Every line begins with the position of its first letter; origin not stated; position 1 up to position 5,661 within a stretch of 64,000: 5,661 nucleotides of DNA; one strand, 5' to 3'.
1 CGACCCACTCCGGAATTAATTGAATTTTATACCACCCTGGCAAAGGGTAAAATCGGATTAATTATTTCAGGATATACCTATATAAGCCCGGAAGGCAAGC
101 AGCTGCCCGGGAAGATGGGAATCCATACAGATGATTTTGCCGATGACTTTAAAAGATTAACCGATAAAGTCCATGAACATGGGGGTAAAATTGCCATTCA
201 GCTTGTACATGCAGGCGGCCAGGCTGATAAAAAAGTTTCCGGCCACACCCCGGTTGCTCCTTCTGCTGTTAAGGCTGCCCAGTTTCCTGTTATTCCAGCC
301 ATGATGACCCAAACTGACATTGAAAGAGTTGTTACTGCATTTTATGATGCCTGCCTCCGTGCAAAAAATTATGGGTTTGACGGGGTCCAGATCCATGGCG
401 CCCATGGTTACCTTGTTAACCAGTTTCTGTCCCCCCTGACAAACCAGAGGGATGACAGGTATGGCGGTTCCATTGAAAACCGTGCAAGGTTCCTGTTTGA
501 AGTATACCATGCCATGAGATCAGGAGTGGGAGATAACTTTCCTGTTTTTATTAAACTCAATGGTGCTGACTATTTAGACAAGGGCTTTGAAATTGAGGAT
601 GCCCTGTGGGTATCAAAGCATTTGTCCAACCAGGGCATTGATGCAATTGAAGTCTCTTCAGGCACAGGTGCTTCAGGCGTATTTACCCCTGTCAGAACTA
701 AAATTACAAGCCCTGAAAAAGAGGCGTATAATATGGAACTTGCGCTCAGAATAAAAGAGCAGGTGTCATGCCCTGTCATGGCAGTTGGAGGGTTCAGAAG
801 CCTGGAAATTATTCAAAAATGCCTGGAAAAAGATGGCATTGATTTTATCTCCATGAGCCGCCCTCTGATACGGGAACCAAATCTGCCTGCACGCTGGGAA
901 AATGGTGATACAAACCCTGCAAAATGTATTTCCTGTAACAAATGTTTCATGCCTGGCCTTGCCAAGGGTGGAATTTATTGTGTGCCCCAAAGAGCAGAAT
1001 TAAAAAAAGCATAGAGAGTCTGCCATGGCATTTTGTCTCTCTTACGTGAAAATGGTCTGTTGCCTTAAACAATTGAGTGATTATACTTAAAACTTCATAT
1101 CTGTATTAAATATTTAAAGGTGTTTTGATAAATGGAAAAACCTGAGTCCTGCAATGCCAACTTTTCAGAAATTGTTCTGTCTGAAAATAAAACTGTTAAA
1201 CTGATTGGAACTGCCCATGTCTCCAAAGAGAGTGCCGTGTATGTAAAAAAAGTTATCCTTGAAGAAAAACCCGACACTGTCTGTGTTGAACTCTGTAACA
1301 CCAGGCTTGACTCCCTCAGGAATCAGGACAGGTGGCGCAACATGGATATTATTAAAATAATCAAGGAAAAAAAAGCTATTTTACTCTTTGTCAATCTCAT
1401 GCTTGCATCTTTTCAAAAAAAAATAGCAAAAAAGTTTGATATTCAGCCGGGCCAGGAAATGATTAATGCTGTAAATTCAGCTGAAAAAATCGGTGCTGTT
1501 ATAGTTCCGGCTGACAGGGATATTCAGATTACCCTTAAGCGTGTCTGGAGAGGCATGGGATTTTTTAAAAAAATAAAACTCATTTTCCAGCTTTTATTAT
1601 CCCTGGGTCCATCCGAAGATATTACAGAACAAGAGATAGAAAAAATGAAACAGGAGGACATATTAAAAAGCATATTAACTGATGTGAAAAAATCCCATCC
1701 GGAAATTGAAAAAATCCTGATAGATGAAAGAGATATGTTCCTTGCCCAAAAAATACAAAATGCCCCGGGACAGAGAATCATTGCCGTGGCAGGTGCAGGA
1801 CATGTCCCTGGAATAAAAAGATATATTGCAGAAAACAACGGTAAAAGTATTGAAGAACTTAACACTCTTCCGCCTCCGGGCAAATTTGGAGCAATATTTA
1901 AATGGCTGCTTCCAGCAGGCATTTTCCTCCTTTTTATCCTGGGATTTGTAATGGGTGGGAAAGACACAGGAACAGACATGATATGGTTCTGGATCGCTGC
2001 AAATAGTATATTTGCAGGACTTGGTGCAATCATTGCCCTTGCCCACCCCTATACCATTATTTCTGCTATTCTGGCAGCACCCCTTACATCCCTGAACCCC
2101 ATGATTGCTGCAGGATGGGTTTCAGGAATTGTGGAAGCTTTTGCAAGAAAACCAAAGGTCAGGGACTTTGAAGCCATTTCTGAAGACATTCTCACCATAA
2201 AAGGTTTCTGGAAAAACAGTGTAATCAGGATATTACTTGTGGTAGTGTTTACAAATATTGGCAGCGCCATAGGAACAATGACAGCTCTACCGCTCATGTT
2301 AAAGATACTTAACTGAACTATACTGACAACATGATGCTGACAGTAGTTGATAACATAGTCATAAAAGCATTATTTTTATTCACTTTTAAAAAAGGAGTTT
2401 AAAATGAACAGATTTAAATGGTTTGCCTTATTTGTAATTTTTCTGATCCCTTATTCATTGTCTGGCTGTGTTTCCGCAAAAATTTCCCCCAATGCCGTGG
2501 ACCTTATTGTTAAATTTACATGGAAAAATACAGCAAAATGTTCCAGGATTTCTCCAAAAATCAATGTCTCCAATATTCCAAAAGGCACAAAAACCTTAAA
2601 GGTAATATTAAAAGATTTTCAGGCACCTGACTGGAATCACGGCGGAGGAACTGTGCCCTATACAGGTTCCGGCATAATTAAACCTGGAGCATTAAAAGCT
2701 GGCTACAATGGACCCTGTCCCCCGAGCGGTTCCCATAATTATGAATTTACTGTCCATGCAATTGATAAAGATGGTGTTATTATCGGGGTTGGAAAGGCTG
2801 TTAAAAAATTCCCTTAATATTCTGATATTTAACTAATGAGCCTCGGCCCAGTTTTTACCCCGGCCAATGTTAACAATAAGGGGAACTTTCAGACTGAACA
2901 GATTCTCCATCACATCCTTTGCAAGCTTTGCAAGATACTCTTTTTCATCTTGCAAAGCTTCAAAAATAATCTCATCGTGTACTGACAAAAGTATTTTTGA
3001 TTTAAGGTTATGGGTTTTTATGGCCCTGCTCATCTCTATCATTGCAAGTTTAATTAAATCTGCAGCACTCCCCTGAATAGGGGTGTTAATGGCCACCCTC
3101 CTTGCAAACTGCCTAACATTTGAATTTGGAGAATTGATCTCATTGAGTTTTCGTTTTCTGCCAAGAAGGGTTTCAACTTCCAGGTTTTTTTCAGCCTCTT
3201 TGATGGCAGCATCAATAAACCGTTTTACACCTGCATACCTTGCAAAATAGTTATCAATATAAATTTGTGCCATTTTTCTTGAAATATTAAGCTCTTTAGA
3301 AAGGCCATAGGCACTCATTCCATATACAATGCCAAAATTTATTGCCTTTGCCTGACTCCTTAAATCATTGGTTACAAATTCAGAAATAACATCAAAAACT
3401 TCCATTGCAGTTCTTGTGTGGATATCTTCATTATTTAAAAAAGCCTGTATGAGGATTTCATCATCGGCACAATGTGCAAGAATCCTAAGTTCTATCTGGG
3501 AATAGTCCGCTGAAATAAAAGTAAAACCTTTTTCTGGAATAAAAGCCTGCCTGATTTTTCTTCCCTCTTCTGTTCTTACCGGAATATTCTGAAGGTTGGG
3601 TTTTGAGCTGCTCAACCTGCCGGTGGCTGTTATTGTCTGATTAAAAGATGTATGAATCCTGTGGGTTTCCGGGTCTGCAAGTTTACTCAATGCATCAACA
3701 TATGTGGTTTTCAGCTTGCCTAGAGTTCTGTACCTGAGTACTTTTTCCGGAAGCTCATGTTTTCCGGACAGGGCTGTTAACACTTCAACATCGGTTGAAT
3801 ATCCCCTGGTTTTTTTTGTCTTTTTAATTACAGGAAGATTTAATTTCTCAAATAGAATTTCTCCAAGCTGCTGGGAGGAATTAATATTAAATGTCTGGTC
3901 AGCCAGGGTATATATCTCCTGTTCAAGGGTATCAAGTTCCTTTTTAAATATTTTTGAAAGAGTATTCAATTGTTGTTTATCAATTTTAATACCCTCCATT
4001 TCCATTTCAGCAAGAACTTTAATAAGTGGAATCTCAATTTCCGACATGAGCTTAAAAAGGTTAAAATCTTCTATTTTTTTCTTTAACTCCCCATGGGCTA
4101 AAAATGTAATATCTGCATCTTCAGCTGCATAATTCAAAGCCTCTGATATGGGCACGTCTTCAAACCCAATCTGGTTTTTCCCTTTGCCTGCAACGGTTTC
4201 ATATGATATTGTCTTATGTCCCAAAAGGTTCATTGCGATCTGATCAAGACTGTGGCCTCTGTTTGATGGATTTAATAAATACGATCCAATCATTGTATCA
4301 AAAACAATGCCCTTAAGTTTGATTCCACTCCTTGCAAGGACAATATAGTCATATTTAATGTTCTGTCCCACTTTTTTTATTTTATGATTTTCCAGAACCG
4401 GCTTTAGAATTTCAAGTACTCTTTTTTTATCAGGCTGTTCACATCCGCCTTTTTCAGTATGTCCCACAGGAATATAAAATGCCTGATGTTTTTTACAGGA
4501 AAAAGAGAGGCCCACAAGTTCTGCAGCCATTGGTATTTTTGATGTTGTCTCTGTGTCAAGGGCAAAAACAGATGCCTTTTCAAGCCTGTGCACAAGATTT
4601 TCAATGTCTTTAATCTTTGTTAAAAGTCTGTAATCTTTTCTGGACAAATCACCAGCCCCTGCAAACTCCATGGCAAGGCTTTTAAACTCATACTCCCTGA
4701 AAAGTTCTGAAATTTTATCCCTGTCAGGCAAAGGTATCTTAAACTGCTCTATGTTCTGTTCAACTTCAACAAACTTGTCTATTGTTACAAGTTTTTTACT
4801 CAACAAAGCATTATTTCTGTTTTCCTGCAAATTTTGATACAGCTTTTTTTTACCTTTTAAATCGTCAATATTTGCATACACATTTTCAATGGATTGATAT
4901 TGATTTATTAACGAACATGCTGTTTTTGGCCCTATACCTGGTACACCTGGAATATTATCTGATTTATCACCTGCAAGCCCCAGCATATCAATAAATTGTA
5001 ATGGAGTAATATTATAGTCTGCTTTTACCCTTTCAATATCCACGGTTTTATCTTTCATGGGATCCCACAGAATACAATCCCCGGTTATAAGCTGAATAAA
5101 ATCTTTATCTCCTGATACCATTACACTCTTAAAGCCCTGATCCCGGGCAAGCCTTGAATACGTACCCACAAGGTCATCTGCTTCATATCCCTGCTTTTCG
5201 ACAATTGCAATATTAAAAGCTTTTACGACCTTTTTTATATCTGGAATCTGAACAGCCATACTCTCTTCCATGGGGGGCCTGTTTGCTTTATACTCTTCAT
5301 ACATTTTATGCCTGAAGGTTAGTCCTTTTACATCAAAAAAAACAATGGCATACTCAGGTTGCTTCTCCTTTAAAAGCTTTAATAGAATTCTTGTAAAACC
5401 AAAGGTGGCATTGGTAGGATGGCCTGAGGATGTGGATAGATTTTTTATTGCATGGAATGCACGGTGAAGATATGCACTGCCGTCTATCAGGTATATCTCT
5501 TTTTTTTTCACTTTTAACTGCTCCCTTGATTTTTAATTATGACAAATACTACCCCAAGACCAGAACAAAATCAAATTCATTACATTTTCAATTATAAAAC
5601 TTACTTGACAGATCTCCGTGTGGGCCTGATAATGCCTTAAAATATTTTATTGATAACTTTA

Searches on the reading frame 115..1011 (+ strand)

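Call 93: search_protein_families(library=pfam, alignment_id=A7, max_evalue=0.00001)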
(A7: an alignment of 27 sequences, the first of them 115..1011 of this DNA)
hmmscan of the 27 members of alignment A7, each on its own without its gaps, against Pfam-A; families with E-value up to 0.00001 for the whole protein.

A. member 1, window:115-1011:+ (299 aa): 1 family
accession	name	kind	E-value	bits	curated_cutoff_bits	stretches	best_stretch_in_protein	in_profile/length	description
PF00724.26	Oxidored_FMN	-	4.4e-58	197.6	27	1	2-264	72-338/342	NADH:flavin oxidoreductase / NADH oxidase family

B. families by the number of members that match (of 27 scanned): 67 families (the first 25 are shown)
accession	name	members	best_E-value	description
PF00004.35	AAA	2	1.8e-23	ATPase family associated with various cellular activities (AAA)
PF07728.20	AAA_5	2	1.5e-09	AAA domain (dynein-related subfamily)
PF03710.21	GlnE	1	5.1e-139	Glutamate-ammonia ligase adenylyltransferase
PF01139.22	RtcB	1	2.4e-108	tRNA-splicing ligase RtcB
PF05362.19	Lon_C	1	4.4e-85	Lon protease (S16) C-terminal proteolytic domain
PF06956.16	RtcR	1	1.3e-81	Regulator of RNA terminal phosphate cyclase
PF17392.7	Urocanase_C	1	2.1e-81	Urocanase C-terminal domain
PF01855.24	POR_N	1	3e-78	Pyruvate flavodoxin/ferredoxin oxidoreductase, thiamine diP-bdg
PF01137.26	RTC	1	2.8e-74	RNA 3'-terminal phosphate cyclase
PF01175.24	Urocanase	1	2.4e-72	Urocanase Rossmann-like domain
PF00155.27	Aminotran_1_2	1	1.8e-64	Aminotransferase class I and II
PF00204.31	DNA_gyraseB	1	3.4e-59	DNA gyrase B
PF00724.26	Oxidored_FMN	1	4.4e-58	NADH:flavin oxidoreductase / NADH oxidase family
PF17391.7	Urocanase_N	1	7.2e-50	Urocanase N-terminal domain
PF00158.32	Sigma54_activat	1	1e-49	Sigma-54 interaction domain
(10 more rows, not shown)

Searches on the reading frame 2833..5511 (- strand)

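Call 19: search_protein_families(library=pfam, proteins=[window:2833-5511:-], max_evalue=0.00001)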
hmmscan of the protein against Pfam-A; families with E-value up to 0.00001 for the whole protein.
window:2833-5511:- (892 aa): 5 families
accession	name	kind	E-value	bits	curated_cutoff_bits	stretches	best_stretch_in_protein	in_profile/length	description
PF00476.26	DNA_pol_A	-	1.6e-159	531.4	34.3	1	513-890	2-381/381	DNA polymerase family A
PF02739.22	5_3_exonuc_N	-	9.2e-55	185.3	34.3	1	6-166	2-163/164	5'-3' exonuclease, N-terminal resolvase-like domain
PF01612.26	DNA_pol_A_exo1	-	6.5e-35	120.9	23.6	1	294-481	1-173/173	3'-5' exonuclease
PF01367.25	5_3_exonuc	-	7.3e-34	116.6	40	1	168-264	1-96/97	5'-3' exonuclease, C-terminal SAM fold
PF22619.2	DNA_polI_exo1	-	1.7e-15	57.5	27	1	366-447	37-118/140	DNA polymerase I, ribonuclease H-like domain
